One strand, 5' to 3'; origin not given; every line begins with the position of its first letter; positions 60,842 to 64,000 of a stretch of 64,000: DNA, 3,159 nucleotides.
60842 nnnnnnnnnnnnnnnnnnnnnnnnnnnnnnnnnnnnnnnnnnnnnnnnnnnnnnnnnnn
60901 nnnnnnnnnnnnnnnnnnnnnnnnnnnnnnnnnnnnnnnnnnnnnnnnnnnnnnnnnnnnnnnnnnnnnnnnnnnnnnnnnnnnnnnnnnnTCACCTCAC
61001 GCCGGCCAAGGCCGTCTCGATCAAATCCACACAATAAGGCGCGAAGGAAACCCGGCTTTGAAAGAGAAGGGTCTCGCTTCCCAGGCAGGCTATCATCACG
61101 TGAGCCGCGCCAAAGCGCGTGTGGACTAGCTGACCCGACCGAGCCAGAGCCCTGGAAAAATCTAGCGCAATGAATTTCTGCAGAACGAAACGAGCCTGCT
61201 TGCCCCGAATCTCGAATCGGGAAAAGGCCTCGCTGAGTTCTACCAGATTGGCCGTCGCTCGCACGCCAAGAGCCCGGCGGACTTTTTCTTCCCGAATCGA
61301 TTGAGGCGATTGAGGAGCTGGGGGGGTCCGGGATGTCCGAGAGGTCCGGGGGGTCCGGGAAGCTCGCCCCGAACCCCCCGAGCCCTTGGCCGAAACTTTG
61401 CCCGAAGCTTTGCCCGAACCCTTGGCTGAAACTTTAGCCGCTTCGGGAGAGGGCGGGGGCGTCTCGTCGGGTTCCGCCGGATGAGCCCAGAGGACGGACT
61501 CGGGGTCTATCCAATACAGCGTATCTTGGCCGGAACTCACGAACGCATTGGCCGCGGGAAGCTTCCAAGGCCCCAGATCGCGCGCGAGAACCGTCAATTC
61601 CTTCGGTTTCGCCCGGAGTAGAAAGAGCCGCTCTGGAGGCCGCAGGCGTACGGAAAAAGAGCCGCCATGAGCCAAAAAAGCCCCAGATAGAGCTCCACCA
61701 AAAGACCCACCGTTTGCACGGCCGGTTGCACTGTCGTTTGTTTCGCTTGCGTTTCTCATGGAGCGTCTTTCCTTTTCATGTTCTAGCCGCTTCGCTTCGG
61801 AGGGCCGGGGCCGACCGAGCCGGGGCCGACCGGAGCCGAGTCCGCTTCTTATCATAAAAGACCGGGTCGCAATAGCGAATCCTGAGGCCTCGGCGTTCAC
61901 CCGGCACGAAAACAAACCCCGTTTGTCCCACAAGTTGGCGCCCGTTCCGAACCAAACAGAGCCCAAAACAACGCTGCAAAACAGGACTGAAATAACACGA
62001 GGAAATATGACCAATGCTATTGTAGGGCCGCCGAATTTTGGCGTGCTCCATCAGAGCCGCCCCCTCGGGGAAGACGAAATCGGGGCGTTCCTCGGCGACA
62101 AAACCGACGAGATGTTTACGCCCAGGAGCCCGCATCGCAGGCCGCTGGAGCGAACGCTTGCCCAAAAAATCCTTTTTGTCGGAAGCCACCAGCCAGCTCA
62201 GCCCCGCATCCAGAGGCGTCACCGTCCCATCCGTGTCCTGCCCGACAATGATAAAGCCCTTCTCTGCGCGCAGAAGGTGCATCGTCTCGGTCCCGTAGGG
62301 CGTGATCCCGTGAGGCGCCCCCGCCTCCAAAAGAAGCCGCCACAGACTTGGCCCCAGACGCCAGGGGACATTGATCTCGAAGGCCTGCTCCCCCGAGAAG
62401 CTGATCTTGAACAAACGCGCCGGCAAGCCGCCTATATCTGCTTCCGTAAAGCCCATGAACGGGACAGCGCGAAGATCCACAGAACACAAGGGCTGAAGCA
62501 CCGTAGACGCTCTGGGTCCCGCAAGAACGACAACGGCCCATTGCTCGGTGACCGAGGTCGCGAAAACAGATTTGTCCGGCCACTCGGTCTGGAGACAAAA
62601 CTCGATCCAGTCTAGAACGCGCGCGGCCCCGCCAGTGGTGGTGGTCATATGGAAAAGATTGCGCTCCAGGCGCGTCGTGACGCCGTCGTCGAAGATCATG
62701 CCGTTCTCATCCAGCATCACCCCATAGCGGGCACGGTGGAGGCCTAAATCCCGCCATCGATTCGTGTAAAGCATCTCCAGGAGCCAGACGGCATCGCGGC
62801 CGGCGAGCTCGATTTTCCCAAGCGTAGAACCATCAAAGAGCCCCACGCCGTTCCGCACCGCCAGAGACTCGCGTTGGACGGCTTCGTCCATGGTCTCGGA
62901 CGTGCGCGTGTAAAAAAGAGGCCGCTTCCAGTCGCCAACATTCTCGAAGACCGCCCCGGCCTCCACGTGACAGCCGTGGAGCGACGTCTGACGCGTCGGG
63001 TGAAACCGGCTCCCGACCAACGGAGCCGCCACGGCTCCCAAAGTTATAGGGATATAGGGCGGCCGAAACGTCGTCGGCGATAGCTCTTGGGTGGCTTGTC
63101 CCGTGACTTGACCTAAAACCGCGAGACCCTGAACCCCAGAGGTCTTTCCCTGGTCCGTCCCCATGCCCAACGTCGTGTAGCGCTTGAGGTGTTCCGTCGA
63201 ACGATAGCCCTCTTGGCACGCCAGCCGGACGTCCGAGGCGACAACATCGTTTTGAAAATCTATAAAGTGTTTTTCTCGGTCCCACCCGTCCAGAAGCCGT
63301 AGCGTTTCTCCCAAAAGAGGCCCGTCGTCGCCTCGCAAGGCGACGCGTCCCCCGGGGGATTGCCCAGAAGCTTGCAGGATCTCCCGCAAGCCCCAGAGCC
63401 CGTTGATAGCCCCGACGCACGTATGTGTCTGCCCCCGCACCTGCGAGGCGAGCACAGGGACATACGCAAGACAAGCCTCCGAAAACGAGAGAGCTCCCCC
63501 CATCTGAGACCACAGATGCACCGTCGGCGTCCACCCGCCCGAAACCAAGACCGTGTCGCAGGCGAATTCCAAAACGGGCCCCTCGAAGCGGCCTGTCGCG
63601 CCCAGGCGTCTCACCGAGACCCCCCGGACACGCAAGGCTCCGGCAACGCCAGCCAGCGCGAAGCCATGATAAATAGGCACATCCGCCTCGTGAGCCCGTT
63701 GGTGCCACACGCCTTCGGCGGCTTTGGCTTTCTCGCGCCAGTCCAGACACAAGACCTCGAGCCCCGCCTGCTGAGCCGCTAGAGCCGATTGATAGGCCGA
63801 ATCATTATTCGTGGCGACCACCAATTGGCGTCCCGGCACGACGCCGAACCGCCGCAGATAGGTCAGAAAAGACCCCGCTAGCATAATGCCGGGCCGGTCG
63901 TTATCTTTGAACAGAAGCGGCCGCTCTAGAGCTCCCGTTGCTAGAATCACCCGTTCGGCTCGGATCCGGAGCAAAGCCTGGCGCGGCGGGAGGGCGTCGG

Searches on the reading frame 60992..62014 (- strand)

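Call 78: search_protein_families(library=pfam, proteins=[window:60992-62014:-], max_evalue=0.0001)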
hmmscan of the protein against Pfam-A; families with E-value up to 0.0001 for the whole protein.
window:60992-62014:- (340 aa): 1 family
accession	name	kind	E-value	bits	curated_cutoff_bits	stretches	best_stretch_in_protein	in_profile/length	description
PF04268.17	SoxG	-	3e-05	24.6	21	0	241-329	55-143/152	Sarcosine oxidase, gamma subunit family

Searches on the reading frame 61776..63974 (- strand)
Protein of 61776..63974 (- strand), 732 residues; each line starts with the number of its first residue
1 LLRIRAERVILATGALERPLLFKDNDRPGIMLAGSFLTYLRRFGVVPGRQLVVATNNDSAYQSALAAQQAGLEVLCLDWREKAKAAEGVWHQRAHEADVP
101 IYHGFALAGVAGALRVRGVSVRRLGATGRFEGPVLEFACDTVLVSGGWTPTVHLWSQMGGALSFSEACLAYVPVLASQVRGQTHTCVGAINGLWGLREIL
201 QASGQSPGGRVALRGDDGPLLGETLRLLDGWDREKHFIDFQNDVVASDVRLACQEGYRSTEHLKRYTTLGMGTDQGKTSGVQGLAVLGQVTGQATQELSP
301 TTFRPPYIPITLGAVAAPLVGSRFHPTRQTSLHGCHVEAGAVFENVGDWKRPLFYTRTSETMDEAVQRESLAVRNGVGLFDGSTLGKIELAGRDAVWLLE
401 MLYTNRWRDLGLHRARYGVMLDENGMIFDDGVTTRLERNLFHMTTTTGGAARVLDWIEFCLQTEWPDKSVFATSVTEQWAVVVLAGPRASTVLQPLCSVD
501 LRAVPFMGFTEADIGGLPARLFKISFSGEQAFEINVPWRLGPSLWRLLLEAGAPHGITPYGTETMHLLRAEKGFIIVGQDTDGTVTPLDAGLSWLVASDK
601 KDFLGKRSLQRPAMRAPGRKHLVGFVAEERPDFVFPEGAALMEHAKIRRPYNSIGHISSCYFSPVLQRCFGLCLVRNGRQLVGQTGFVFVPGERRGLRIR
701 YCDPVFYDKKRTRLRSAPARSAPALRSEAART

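Call 78: search_protein_families(library=pfam, proteins=[window:61776-63974:-], max_evalue=0.0001)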
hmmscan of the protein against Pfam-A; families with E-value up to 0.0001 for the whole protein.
window:61776-63974:- (732 aa): 3 families
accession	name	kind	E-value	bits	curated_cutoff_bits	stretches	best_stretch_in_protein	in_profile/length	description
PF01571.26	GCV_T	-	1.3e-65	221.7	25.6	1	332-594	1-254/255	Aminomethyltransferase folate-binding domain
PF17806.6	SO_alpha_A3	-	2.1e-30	105.3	23.1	1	234-317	2-85/87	Sarcosine oxidase A3 domain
PF08669.17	GCV_T_C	-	1.1e-09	38.4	25.9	1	620-708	1-80/80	Glycine cleavage T-protein C-terminal barrel domain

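Call 88: search_dna_similar(query=window:61776-63974:-, collection=plasmids, mode=protein, max_rows=12)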
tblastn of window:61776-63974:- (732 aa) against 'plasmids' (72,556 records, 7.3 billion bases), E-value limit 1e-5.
Records with a match: 885; places in all: 1450; records where one place covers at least 80% of the query: 416.
Best place of each record, by identity: <60% 885.
By first word of the organism name: Rhizobium 171; Sinorhizobium 145; Phaeobacter 128; Pseudosulfitobacter 44; Paracoccus 32; Shinella 21; Acinetobacter 20; Leisingera 18; Mesorhizobium 13; Haloarcula 13; and 103 more.
By predicted mobility (MOB-suite, as given by PLSDB): non-mobilizable 578; mobilizable 154; conjugative 153.
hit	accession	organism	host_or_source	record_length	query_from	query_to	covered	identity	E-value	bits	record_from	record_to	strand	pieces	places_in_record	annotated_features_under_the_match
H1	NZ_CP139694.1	Limimaricola variabilis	Bacterial Culture,hydrothermal vent ...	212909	1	708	97%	45.7%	6e-169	545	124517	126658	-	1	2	sarcosine oxidase subunit alpha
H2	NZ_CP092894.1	Agrobacterium tumefaciens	soil,soil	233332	1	708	97%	45.6%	3e-173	558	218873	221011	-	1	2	sarcosine oxidase subunit alpha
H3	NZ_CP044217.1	Mesorhizobium terrae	soil,soil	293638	1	708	97%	45.5%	4e-174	561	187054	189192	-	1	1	sarcosine oxidase subunit alpha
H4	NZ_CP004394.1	Celeribacter indicus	-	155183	1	710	97%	45.1%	1e-162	527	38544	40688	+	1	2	sarcosine oxidase subunit alpha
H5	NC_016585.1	Azospirillum lipoferum 4B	-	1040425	1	704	96%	45.4%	9e-162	525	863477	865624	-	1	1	none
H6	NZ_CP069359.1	Microvirga sp. VF16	Vachellia farnesiana,Cell culture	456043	1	708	97%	45.1%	9e-167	539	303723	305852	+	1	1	sarcosine oxidase subunit alpha family protein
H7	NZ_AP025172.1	Cupriavidus sp. P-10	-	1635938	3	710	97%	45.1%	8e-180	577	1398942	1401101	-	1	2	none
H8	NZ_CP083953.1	Mesorhizobium sp. B2-1-8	cell culture,soil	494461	1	704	96%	45.2%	1e-167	541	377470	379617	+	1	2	sarcosine oxidase subunit alpha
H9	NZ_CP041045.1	Paracoccus sp. AK26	pure culture,Hexachlorocyclohexane ...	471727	1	710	97%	44.8%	5e-164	531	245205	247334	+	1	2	sarcosine oxidase subunit alpha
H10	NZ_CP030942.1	Nitratireductor thuwali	-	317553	1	708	97%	44.9%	2e-165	535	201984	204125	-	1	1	sarcosine oxidase subunit alpha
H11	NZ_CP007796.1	Azospirillum argentinense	Triticum aestivum L.,Root,wheat ...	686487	1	710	97%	44.8%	3e-166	538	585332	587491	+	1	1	sarcosine oxidase subunit alpha family protein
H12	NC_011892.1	Methylobacterium nodulans ORS 2060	-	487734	1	708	97%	44.7%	2e-162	526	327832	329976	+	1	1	sarcosine oxidase subunit alpha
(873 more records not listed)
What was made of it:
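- The window's gene content looks alphaproteobacterial, with best SoxA matches of only about 45% (call 88).
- Tried and rejected: SoxA against the plasmid collection gives only about 45% identity, mostly to Alphaproteobacteria (call 88).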
